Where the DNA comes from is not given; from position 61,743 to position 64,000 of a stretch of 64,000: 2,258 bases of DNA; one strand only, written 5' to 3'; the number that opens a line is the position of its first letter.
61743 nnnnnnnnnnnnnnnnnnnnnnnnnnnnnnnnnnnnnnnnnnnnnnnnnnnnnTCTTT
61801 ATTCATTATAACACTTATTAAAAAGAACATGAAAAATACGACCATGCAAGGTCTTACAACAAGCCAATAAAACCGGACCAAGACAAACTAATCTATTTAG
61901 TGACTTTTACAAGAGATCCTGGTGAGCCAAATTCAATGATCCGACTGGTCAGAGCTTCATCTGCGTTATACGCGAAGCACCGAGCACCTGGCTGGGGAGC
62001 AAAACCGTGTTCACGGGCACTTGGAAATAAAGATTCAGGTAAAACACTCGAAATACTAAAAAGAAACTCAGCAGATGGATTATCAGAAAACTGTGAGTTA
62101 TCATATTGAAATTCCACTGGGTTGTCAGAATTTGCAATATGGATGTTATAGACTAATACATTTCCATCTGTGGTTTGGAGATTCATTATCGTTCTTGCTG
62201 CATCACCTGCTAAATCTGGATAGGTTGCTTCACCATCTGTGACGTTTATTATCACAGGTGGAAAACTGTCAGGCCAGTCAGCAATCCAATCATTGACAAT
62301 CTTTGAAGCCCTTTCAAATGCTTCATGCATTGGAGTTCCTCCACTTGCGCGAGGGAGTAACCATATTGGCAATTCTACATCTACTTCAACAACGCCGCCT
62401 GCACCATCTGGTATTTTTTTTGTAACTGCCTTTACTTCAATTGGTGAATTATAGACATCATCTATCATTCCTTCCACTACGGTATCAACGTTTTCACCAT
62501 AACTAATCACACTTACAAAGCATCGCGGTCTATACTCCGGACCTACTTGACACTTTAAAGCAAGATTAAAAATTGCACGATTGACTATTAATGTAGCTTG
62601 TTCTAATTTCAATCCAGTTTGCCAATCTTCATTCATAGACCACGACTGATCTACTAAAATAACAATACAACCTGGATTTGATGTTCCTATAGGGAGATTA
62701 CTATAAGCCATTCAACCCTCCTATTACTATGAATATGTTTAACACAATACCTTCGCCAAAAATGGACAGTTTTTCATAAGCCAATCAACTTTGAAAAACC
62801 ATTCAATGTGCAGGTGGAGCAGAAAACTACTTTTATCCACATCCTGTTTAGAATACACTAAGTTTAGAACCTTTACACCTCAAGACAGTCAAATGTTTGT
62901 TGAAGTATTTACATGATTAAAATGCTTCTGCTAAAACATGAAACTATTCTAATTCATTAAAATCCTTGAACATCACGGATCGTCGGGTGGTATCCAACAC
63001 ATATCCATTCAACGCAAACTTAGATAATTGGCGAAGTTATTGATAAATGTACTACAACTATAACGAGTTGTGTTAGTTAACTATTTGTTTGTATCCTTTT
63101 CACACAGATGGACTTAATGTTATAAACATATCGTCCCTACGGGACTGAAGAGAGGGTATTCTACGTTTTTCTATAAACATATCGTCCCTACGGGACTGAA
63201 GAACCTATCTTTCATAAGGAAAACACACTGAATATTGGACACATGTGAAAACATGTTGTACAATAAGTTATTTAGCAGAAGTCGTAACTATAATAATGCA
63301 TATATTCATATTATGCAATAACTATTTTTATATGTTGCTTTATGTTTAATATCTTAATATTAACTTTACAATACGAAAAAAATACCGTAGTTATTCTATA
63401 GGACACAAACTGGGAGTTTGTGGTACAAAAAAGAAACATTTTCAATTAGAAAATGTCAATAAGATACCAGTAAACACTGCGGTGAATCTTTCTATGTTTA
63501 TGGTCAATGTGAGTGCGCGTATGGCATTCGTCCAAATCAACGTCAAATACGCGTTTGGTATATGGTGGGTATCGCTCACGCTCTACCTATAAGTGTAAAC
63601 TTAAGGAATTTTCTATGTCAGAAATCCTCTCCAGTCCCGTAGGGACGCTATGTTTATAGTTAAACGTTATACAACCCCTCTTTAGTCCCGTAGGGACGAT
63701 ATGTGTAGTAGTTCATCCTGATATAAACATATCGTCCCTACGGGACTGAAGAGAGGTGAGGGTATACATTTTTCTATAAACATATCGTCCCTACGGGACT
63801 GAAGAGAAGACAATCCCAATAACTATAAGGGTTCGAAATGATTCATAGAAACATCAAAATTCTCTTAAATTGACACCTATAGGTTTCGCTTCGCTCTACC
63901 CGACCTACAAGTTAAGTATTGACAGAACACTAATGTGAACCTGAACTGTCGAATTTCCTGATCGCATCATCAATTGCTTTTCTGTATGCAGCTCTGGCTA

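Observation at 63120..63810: Clustered palindromic repeat units (core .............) in mixed orientation with a compensatory variant elsewhere; a REP/BIME-like family sharing a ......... core with the metH array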

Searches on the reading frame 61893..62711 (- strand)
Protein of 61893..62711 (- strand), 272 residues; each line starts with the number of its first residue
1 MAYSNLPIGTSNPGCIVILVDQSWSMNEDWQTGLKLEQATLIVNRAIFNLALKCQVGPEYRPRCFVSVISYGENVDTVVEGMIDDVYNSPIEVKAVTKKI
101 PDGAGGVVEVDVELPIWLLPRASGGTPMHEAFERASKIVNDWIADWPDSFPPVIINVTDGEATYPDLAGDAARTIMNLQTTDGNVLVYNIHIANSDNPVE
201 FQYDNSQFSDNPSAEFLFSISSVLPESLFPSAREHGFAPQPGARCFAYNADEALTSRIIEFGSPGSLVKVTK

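Call 36: find_encoding_contigs(protein=window:61893-62711:-, flank=10000, max_places=6)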
Protein window:61893-62711:- (272 aa): no gene with exactly this product is on record in the collection.

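Call 77: search_protein_families(library=pfam, proteins=[window:61893-62711:-], max_evalue=0.0001)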
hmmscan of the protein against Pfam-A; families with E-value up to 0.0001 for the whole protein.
window:61893-62711:- (272 aa): 1 family
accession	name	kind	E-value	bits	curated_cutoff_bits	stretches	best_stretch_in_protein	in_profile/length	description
PF13519.12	VWA_2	-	4.7e-05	24.4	27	0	16-79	1-53/107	von Willebrand factor type A domain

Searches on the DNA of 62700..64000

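Call 65: search_rna_families(source=window, start=62700, end=64000, threshold=evalue, max_evalue=1)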
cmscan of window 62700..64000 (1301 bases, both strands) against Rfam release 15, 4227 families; matches with E-value up to 1: 3.
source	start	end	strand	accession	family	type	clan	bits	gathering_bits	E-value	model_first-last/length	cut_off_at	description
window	63663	63771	-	RF04110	MIR5084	Gene; miRNA;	-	35.3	110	0.00011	1-122/122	no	MIR5084 microRNA precursor family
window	63679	63755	+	RF00911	mir-672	Gene; miRNA;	-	28.1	97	0.0031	1-81/81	no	mir-672 microRNA precursor family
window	63685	63748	+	RF04065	mir-7563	Gene; miRNA;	-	24.8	80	0.04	1-76/76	no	mir-7563 microRNA precursor family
